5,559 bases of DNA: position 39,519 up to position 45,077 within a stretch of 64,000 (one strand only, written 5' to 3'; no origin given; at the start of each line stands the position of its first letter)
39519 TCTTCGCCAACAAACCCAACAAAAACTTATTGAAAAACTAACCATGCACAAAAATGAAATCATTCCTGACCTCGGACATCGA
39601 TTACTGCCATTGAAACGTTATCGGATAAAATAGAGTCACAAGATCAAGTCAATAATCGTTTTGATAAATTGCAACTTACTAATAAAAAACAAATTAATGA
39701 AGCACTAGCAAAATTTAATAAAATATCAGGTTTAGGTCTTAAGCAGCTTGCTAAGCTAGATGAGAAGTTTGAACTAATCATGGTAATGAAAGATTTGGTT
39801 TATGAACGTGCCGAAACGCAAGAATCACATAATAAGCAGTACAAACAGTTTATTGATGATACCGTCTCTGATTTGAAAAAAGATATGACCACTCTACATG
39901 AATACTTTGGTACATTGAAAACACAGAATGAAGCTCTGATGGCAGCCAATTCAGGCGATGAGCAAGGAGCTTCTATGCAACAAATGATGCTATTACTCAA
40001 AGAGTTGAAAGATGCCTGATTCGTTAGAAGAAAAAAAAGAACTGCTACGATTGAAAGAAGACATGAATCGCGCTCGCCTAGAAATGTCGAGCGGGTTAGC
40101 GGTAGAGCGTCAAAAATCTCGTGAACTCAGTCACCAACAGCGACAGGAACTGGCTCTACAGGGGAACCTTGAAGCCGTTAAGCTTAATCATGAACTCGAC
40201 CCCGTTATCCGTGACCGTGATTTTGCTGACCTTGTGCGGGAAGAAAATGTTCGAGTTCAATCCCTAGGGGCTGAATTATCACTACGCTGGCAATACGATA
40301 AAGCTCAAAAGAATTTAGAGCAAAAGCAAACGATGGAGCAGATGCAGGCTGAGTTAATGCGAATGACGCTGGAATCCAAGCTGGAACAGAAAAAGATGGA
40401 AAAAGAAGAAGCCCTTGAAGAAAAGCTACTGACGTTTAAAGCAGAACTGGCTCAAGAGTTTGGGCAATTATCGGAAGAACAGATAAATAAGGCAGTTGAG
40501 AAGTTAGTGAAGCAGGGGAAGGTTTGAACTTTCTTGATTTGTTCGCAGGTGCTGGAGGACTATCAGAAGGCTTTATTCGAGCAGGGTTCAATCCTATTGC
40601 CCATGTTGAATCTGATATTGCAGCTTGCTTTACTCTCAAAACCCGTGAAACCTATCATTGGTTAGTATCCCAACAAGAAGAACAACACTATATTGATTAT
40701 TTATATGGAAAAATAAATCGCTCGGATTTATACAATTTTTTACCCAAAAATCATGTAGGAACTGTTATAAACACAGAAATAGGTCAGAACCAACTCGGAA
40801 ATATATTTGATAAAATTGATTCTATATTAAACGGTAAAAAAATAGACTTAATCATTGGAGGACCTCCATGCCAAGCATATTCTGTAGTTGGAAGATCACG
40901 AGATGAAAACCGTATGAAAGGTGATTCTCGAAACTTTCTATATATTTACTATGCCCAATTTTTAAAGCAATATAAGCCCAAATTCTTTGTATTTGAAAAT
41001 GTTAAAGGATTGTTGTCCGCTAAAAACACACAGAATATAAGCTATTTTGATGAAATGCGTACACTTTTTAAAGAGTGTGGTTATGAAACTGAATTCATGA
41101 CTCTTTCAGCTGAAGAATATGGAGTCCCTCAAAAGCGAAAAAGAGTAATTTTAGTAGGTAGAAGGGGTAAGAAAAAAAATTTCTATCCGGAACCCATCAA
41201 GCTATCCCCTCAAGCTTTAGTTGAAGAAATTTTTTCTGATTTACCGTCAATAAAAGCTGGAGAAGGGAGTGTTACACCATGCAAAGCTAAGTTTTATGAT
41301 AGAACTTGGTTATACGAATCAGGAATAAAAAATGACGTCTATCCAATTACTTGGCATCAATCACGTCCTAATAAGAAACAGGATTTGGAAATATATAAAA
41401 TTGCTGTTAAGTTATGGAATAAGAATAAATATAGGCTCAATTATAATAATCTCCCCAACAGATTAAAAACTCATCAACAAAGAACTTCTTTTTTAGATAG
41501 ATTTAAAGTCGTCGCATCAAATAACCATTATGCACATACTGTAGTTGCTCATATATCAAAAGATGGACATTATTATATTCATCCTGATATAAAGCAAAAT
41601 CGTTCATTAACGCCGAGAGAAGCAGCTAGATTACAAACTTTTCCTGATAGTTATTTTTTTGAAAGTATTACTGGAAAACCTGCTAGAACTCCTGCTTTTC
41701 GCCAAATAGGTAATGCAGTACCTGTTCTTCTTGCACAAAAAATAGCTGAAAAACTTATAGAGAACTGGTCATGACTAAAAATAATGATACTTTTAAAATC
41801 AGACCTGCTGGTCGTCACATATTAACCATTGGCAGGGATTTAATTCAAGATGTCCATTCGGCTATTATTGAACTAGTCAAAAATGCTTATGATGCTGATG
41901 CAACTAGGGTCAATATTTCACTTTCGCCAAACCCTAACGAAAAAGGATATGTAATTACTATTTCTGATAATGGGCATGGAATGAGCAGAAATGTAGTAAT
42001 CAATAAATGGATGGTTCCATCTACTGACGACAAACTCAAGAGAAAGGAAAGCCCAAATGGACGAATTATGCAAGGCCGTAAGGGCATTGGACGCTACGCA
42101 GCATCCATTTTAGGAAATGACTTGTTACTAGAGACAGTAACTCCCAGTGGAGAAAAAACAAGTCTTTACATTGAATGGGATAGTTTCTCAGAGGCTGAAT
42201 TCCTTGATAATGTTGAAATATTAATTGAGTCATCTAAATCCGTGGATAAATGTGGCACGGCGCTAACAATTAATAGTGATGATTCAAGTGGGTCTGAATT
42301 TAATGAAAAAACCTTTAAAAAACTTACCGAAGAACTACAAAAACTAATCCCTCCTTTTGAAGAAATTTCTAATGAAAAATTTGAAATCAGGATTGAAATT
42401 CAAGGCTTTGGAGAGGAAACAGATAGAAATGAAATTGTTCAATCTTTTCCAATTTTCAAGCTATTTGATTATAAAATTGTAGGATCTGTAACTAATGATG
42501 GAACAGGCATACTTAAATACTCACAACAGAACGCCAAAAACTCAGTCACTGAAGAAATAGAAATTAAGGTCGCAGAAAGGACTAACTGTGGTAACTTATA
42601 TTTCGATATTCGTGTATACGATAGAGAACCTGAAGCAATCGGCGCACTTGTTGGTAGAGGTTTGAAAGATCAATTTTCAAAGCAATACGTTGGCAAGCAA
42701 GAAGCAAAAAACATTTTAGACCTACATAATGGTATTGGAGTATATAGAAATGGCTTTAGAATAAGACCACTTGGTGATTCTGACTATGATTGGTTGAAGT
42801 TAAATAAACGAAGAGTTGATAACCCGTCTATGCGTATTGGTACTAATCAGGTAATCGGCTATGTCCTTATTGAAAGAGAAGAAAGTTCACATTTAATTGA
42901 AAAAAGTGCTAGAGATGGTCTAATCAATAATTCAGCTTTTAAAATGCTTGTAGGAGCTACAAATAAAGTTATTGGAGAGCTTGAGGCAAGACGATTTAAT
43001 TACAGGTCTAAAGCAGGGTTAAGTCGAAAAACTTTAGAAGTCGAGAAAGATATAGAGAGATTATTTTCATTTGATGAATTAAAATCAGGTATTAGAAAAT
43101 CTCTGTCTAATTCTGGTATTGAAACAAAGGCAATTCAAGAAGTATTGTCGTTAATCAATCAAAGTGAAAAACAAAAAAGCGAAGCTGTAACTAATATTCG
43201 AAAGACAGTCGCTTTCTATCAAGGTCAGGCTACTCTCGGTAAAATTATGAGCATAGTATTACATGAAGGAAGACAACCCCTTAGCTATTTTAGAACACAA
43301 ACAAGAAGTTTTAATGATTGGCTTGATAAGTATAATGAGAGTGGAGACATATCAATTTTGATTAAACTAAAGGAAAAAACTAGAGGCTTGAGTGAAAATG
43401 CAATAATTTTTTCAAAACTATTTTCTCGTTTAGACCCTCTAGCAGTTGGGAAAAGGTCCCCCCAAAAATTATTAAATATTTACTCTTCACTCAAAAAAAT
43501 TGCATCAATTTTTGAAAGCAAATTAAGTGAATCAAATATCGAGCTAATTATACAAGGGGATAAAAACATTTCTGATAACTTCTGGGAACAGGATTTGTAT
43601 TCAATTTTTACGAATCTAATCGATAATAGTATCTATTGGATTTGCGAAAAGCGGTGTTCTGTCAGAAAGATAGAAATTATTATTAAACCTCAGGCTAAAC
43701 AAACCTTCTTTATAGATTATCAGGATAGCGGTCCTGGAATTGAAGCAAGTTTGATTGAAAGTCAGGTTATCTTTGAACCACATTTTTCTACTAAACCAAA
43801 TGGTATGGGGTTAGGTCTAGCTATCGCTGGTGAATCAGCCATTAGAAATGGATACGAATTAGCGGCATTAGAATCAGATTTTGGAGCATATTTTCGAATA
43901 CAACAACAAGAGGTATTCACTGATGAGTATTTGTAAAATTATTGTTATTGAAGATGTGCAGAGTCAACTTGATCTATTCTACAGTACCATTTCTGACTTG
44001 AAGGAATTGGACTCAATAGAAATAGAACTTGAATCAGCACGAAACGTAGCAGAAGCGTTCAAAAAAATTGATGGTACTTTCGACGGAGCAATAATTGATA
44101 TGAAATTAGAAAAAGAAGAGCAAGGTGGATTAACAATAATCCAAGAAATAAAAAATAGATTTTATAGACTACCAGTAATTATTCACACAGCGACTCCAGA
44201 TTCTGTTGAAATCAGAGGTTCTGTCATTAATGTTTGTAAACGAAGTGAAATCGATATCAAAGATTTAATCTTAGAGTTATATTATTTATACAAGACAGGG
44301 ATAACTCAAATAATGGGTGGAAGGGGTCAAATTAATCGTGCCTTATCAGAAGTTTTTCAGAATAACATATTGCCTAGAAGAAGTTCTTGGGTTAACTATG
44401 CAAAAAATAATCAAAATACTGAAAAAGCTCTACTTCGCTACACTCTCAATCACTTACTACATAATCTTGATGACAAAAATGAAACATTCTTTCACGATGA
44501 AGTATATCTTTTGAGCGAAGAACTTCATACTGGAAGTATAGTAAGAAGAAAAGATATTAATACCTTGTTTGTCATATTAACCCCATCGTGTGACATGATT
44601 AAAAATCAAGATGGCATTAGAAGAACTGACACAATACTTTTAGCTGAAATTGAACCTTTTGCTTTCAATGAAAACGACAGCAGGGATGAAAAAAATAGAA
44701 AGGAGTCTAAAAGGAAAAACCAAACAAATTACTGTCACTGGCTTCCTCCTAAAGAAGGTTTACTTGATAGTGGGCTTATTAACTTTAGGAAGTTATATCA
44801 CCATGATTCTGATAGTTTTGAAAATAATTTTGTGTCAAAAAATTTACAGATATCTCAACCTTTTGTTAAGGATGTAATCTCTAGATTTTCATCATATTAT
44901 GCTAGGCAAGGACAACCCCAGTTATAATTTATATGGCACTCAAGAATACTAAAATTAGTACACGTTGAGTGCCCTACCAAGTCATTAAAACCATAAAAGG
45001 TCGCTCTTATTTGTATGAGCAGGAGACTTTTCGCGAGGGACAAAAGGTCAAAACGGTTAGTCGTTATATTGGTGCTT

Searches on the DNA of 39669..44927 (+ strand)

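Call 48: search_dna_similar(query=window:39669-44927:+, collection=plasmids, mode=near, max_rows=10)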
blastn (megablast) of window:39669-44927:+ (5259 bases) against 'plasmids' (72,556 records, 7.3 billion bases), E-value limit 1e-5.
No match.

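Call 96: search_dna_similar(query=L013:6846-10098:+, collection=ecoli_genomes, mode=distant, max_rows=8)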
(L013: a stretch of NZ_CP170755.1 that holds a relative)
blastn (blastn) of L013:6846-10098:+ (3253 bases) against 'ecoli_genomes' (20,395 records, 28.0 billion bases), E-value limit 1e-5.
No match.

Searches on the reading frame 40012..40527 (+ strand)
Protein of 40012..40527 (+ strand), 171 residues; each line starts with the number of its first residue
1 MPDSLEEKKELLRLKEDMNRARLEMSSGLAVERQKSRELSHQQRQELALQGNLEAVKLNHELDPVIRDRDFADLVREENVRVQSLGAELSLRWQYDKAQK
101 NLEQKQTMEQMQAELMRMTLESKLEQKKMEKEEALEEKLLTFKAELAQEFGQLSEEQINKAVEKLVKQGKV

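Call 3: search_protein_families(library=pfam, proteins=[window:40012-40527:+], max_evalue=0.1)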
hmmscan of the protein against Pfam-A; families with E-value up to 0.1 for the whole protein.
window:40012-40527:+ (171 aa): 0 families

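Call 4: search_protein_families(library=padloc, proteins=[window:40012-40527:+], max_evalue=0.1)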
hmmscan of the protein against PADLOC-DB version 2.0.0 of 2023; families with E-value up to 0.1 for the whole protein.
window:40012-40527:+ (171 aa): 0 families

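Call 5: search_protein_families(library=ncbifam, proteins=[window:40012-40527:+], max_evalue=0.1)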
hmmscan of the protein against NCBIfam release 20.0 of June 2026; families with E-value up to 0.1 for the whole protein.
window:40012-40527:+ (171 aa): 0 families

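Call 6: search_protein_families(library=phrogs, proteins=[window:40012-40527:+], max_evalue=0.1)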
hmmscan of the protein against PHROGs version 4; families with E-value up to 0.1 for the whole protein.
window:40012-40527:+ (171 aa): 1 family
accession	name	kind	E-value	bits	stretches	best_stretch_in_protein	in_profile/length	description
phrog_2254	-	unknown function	0.052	14.6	1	86-134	31-79/93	-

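Call 75: search_protein_families(library=pfam, proteins=[L085:977-2230:+, L085:2340-2780:-, L085:2954-3625:+], max_evalue=0.01)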
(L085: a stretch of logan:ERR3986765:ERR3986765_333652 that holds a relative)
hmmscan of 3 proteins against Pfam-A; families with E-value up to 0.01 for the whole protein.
L085:977-2230:+ (417 aa): 1 family
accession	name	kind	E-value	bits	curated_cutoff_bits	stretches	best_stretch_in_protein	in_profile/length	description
PF04326.19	SLFN_AlbA_2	-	4.8e-17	63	25.3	1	271-401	1-117/118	Schlafen, AlbA_2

L085:2340-2780:- (146 aa): 0 families

L085:2954-3625:+ (224 aa): 0 families

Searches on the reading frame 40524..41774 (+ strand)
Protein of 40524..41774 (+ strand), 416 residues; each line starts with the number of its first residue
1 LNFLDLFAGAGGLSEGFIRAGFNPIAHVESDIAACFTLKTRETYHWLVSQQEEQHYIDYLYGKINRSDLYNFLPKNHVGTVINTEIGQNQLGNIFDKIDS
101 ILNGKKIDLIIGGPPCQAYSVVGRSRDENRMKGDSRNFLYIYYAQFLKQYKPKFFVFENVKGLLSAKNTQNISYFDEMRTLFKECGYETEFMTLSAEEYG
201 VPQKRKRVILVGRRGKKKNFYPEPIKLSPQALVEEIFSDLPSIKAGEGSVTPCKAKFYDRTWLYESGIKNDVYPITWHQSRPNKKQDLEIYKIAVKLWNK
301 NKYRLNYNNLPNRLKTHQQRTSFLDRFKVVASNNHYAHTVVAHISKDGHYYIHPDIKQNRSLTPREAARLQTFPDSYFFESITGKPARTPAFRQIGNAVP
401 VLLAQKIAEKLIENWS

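Call 3: search_protein_families(library=pfam, proteins=[window:40524-41774:+], max_evalue=0.1)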
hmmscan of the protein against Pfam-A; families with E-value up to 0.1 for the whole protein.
window:40524-41774:+ (416 aa): 2 families
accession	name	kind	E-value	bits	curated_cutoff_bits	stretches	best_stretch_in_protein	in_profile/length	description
PF00145.23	DNA_methylase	-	2.1e-61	208.6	22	2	102-412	58-323/324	C-5 cytosine-specific DNA methylase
PF13778.12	DUF4174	-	0.0076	17.1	27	1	191-235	68-110/120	Domain of unknown function (DUF4174)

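Call 4: search_protein_families(library=padloc, proteins=[window:40524-41774:+], max_evalue=0.1)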
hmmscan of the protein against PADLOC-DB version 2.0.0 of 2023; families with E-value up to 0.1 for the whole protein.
window:40524-41774:+ (416 aa): 65 families (the best 25 are shown)
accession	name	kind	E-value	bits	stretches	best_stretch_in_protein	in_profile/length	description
PDLC02649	DrmMII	-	2.2e-167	555.3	1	1-415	5-418/422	DrmMII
PDLC03232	MTase_II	-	4.6e-98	327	1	2-409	5-454/465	Type II methyltransferase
PDLC03234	MTase_II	-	9.6e-80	266.6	1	1-413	5-364/375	Type II methyltransferase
PDLC03378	MTase_II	-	4e-73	244.7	1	1-415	3-330/344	Type II methyltransferase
PDLC03326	MTase_II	-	3.3e-65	218.9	2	102-412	70-373/412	Type II methyltransferase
PDLC02656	DrmMII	-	1.5e-60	203.4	2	3-242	7-234/491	DrmMII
PDLC03272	MTase_II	-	4e-59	198.8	1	2-414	76-389/407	Type II methyltransferase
PDLC03237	MTase_II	-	2.9e-55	185.7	2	3-214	796-969/1036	Type II methyltransferase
PDLC00033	DruM2|DruM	-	3.1e-55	186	1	3-413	24-362/368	DNA cytosine methylase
PDLC02648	DrmMII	-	4.9e-53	178.6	2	94-413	85-449/468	DrmMII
PDLC00026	DruM2|DruM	-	6.8e-50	168.5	1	2-413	6-316/336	DNA cytosine methylase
PDLC03307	MTase_II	-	5.5e-47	158.8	3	105-226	61-204/382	Type II methyltransferase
PDLC00027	DruM2|DruM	-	5.6e-43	145.7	2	96-228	61-186/361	DNA cytosine methylase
PDLC00031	DruM2|DruM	-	2.9e-40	136.5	2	2-221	13-179/361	DNA cytosine methylase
PDLC00030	DruM2|DruM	-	6.4e-40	135.5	1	3-411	8-360/380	DNA cytosine methylase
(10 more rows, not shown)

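Call 5: search_protein_families(library=ncbifam, proteins=[window:40524-41774:+], max_evalue=0.1)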
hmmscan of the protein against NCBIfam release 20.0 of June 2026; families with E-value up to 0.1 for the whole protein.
window:40524-41774:+ (416 aa): 2 families
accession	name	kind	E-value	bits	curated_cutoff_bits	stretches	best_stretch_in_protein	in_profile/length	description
TIGR00675.1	dcm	superfamily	1.7e-51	175.8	100.65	1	3-411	1-329/329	DNA (cytosine-5-)-methyltransferase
NF007772.0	PRK10458.1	subfamily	9.7e-14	50.8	710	2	2-214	90-287/472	DNA cytosine methylase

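Call 6: search_protein_families(library=phrogs, proteins=[window:40524-41774:+], max_evalue=0.1)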
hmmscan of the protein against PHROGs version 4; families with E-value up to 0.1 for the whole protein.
window:40524-41774:+ (416 aa): 17 families
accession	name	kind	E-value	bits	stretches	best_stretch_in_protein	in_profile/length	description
phrog_116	-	other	5.8e-71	240.8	1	1-415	208-493/779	DNA methyltransferase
phrog_363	-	other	6.1e-32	112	2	104-265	113-239/327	DNA methyltransferase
phrog_23910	-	unknown function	1.1e-11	45.7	1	350-411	35-94/99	-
phrog_5999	-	other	4.8e-10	40.4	2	2-34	4-36/109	DNA methyltransferase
phrog_13621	-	unknown function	8.2e-09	36.4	1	334-409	30-106/121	-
phrog_16427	-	other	2.2e-08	35.1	1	359-412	117-169/235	DNA methyltransferase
phrog_36001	-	unknown function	2.3e-07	30.4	1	139-214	490-562/715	-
phrog_16528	-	other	3.2e-07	31.1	1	358-413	169-219/236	DNA methyltransferase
phrog_26324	-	other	8.1e-07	30.3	1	359-412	147-204/210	DNA methyltransferase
phrog_17284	-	unknown function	9.7e-07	29.3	1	348-413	148-212/245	-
phrog_757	-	other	4.1e-06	27.1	1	87-175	52-143/247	DNA methyltransferase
phrog_864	-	DNA, RNA and nucleotide metabolism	6.1e-06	26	1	99-176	688-761/1064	DNA primase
phrog_23072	-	other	8.6e-06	26.5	1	345-409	320-385/400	DNA methyltransferase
phrog_2882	-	other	0.0019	18.6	0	93-125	60-89/262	DNA methyltransferase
phrog_8411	-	unknown function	0.0059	17.4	1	336-378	146-187/206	-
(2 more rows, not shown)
